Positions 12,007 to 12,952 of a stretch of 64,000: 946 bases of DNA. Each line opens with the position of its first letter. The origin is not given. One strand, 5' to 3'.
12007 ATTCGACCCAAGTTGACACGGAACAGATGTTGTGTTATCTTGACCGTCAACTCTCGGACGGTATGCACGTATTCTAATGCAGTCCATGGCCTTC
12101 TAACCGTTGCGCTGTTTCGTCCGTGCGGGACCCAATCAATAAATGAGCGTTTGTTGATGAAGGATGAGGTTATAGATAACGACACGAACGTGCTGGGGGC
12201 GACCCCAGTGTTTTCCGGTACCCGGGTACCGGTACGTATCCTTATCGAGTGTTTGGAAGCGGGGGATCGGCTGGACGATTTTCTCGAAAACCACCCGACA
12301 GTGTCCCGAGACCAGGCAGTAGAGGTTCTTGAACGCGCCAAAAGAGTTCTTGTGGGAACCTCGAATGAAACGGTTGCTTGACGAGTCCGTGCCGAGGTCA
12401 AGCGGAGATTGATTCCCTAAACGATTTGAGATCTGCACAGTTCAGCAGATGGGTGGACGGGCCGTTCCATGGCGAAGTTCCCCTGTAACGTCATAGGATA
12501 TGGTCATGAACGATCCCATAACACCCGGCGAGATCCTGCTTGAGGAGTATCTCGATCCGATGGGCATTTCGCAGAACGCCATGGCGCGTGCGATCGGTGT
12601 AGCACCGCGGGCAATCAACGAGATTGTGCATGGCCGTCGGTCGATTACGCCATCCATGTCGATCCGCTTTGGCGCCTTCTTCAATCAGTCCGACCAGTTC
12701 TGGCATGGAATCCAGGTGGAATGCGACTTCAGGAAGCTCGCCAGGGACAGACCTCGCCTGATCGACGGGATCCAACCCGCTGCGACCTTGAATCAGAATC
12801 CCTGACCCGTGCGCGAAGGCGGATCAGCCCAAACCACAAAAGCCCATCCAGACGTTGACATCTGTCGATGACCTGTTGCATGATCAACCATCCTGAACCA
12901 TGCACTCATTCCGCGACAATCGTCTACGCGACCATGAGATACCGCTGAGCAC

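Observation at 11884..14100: Lower-GC toxin-antitoxin / Fic islet with decayed partners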

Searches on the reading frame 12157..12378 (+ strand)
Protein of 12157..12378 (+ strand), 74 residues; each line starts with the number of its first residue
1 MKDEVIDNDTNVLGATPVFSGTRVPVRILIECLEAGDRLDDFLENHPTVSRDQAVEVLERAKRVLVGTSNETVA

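Call 8: search_protein_families(library=ncbifam, proteins=[window:12157-12378:+], max_evalue=0.1)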
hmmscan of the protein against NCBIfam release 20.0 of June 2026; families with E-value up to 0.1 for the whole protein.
window:12157-12378:+ (74 aa): 0 families

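Call 15: find_homologous_proteins(query=window:12157-12378:+)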
Query window:12157-12378:+ (74 aa): 908 proteins with E <= 0.001 among 908 candidates; the best 120 are listed.
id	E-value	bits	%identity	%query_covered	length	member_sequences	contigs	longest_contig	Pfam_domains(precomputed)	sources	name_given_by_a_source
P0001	4.0e-40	152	100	100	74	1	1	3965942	PF04255.21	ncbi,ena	-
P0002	2.3e-35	137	89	100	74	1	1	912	PF04255.21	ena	-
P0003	1.5e-34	134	89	100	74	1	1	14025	PF04255.21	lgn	-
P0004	1.7e-34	134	88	100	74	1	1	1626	PF04255.21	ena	-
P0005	2.5e-34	133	89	100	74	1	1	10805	PF04255.21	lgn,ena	-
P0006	2.5e-34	133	88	100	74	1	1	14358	PF04255.21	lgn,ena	-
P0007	2.6e-34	133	88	100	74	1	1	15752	PF04255.21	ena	-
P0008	4.0e-34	133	88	100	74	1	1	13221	PF04255.21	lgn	-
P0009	4.4e-34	133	88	100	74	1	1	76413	PF04255.21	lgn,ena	-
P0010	4.6e-34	133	88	100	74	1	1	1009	PF04255.21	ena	-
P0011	6.2e-34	132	86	100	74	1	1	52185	PF04255.21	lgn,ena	-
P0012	6.4e-34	132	86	100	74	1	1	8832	PF04255.21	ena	-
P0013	1.2e-33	131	86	100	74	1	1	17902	PF04255.21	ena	-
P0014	3.4e-33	130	86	100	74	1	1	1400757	PF04255.21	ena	-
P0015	3.7e-33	130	86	100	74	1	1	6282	PF04255.21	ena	-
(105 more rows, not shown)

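Call 16: find_encoding_contigs(protein=P0009, flank=4000, max_places=3)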
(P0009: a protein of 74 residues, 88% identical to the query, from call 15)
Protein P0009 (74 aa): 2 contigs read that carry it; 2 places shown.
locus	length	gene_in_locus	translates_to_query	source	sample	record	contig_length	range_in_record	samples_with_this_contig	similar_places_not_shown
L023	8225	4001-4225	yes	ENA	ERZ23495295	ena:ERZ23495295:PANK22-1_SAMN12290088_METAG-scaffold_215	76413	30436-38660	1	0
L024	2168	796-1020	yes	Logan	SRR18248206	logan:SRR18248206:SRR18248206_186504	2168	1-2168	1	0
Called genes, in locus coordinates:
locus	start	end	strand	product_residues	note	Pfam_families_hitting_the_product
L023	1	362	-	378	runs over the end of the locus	PF01168:Ala_racemase_N, PF14031:D-ser_dehydrat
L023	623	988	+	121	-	PF07366:SnoaL, PF12680:SnoaL_2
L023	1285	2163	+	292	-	PF00291:PALP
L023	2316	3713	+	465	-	PF00884:Sulfatase, PF01663:Phosphodiest (faint), PF16347:SGSH_C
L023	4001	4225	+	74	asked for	PF04255:DUF433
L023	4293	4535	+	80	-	-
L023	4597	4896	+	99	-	PF01381:HTH_3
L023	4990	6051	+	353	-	PF02661:Fic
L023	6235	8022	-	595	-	PF02310:B12-binding, PF04055:Radical_SAM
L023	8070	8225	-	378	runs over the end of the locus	PF00988:CPSase_sm_chain, PF00117:GATase, PF07722:Peptidase_C26 (faint)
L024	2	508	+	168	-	?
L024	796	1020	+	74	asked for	PF04255:DUF433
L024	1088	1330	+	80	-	-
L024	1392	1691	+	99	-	PF01381:HTH_3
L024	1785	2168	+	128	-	?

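Call 17: find_encoding_contigs(protein=P0014, flank=4000, max_places=3)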
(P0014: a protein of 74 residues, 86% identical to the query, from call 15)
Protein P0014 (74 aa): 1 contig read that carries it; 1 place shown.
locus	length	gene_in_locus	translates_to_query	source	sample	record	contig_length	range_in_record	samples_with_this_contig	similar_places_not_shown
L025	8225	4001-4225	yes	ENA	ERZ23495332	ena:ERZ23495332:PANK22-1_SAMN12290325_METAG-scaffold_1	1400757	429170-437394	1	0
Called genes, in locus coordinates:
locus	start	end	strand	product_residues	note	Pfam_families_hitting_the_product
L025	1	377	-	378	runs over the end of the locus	PF01168:Ala_racemase_N, PF14031:D-ser_dehydrat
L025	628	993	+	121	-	PF07366:SnoaL, PF12680:SnoaL_2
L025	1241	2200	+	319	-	PF00291:PALP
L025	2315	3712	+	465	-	PF00884:Sulfatase, PF01663:Phosphodiest (faint), PF16347:SGSH_C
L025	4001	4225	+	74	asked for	PF04255:DUF433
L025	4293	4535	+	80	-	-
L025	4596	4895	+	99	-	PF01381:HTH_3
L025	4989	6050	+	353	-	PF02661:Fic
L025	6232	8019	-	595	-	PF02310:B12-binding, PF04055:Radical_SAM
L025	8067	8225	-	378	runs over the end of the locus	PF00988:CPSase_sm_chain, PF00117:GATase, PF07722:Peptidase_C26 (faint)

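Call 18: find_encoding_contigs(protein=P0001, flank=3000, max_places=3)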
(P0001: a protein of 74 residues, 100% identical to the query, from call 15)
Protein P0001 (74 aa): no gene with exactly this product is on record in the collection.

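Call 38: search_solved_structures(query=window:12157-12378:+, max_evalue=0.01)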
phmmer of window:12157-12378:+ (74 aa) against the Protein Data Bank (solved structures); distinct sequences matched with E-value up to 0.01: 0.

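Call 59: search_protein_families(library=padloc, proteins=[window:12157-12378:+], max_evalue=0.001)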
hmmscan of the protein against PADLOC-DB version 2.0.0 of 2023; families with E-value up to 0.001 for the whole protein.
window:12157-12378:+ (74 aa): 0 families

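Call 76: find_encoding_contigs(protein=P0011, flank=1500, max_places=2)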
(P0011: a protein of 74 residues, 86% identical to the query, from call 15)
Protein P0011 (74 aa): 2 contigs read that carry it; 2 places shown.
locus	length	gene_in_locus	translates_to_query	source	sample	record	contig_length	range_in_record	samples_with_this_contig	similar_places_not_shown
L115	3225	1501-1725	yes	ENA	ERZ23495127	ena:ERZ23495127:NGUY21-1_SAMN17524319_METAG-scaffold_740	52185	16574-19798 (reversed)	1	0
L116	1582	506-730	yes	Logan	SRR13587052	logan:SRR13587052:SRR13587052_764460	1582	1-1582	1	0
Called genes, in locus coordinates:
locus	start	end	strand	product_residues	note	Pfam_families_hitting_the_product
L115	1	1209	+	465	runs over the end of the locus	PF00884:Sulfatase, PF01663:Phosphodiest (faint), PF16347:SGSH_C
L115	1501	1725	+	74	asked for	PF04255:DUF433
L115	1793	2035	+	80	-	-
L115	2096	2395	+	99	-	PF01381:HTH_3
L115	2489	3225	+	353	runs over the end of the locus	PF02661:Fic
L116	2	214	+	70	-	?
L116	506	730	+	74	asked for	PF04255:DUF433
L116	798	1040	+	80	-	-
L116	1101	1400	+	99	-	PF01381:HTH_3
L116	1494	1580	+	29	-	?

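Call 77: find_encoding_contigs(protein=P0013, flank=1500, max_places=2)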
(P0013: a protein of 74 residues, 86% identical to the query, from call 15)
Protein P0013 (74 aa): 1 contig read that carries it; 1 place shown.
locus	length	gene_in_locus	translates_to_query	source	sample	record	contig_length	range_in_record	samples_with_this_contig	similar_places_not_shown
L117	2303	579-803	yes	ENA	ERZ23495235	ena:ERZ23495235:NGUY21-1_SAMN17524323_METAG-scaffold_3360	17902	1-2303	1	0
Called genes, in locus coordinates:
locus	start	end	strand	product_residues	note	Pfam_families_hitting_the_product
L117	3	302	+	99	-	?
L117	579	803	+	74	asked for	PF04255:DUF433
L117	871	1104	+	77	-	-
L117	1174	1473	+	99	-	PF01381:HTH_3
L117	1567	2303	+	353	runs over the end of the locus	PF02661:Fic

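Call 78: find_encoding_contigs(protein=P0007, flank=1500, max_places=2)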
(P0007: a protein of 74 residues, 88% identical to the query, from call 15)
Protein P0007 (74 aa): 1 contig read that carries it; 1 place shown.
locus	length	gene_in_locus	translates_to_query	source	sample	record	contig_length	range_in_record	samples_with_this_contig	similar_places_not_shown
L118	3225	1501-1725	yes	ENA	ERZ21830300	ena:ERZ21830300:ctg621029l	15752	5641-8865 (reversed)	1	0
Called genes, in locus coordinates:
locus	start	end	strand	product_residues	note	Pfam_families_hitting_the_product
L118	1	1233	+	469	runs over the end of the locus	PF00884:Sulfatase, PF01663:Phosphodiest (faint), PF16347:SGSH_C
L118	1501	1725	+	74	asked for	PF04255:DUF433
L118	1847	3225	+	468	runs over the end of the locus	PF03602:Cons_hypoth95 (weak), PF00145:DNA_methylase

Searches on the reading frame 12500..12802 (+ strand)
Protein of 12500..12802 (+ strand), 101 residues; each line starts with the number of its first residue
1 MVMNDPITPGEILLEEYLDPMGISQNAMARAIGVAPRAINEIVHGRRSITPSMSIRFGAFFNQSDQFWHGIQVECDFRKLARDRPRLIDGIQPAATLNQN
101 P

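Call 6: search_protein_families(library=pfam, proteins=[window:12500-12802:+], max_evalue=0.1)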
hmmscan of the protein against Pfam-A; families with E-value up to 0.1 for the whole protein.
window:12500-12802:+ (101 aa): 6 families
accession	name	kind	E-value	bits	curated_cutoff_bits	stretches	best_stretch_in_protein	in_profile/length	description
PF01381.28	HTH_3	-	7.1e-08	32.8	23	1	14-62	1-49/55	Helix-turn-helix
PF15943.11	YdaS_toxin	-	0.002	18.3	30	1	24-51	10-37/65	Bacterial toxin YdaS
PF09048.16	Cro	-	0.0048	17.3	32.7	1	21-50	11-40/59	Cro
PF13560.12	HTH_31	-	0.021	15.6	27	1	22-59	14-52/64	Helix-turn-helix domain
PF12844.13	HTH_19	-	0.023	15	30.2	1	14-53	4-42/64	Helix-turn-helix domain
PF13443.12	HTH_26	-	0.081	13.6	22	0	14-46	2-34/63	Cro/C1-type HTH DNA-binding domain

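Call 8: search_protein_families(library=ncbifam, proteins=[window:12500-12802:+], max_evalue=0.1)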
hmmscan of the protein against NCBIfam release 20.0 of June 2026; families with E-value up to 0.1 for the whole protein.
window:12500-12802:+ (101 aa): 3 families
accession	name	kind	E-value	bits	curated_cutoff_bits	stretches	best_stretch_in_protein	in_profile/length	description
TIGR02607.1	antidote_HigA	equivalog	5.2e-26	90.3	47.7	1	3-81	1-79/81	HigA family addiction module antitoxin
TIGR03070.1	couple_hipB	subfamily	0.014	15.3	71.65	1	21-49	14-42/58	type II toxin-antitoxin system Y4mF family antitoxin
NF038139.1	Reg_Aceta_RamB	equivalog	0.024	13.3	700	1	22-68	15-61/465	acetate metabolism transcriptional regulator RamB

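Call 37: search_solved_structures(query=window:12500-12802:+, max_evalue=0.001)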
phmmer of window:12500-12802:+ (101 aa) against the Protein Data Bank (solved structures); distinct sequences matched with E-value up to 0.001: 12.
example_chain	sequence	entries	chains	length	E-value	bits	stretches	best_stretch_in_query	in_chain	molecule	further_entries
7csv_A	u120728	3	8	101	3e-14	56.4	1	6-77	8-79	HTH cro/C1-type domain-containing protein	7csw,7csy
6jpi_A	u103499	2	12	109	3.7e-14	56.1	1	6-77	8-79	HTH cro/C1-type domain-containing protein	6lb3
6f8s_A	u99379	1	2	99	6.4e-13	52.2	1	6-83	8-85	XRE family transcriptional regulator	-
6f8h_A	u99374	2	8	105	8.5e-13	51.8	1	6-83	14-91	XRE family transcriptional regulator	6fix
4mcx_A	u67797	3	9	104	5.1e-11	46.1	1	9-82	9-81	Antidote protein | Antitoxin HigA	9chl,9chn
6chv_A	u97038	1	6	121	7.8e-11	45.5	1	9-82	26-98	Antitoxin HigA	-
4mct_A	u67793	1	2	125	8.2e-11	45.4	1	9-82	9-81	Antidote protein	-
6cf1_A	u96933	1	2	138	1e-10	45.1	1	9-82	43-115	Antitoxin HigA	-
2eby_A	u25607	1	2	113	1e-10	45.1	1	4-80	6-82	Putative HTH-type transcriptional regulator ybaQ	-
3trb_A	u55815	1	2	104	1.1e-09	41.7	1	6-82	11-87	Virulence-associated protein I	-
3cec_A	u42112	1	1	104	5.2e-09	39.6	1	5-77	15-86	Putative antidote protein of plasmid maintenance system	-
2icp_A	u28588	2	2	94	1.9e-08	37.8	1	7-73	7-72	antitoxin higa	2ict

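Call 59: search_protein_families(library=padloc, proteins=[window:12500-12802:+], max_evalue=0.001)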
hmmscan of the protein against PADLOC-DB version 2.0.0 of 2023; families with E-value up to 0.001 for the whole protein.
window:12500-12802:+ (101 aa): 1 family
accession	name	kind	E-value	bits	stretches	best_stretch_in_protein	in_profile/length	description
PDLC04775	PDC-M69A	-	0.00077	17.9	0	15-50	13-48/113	-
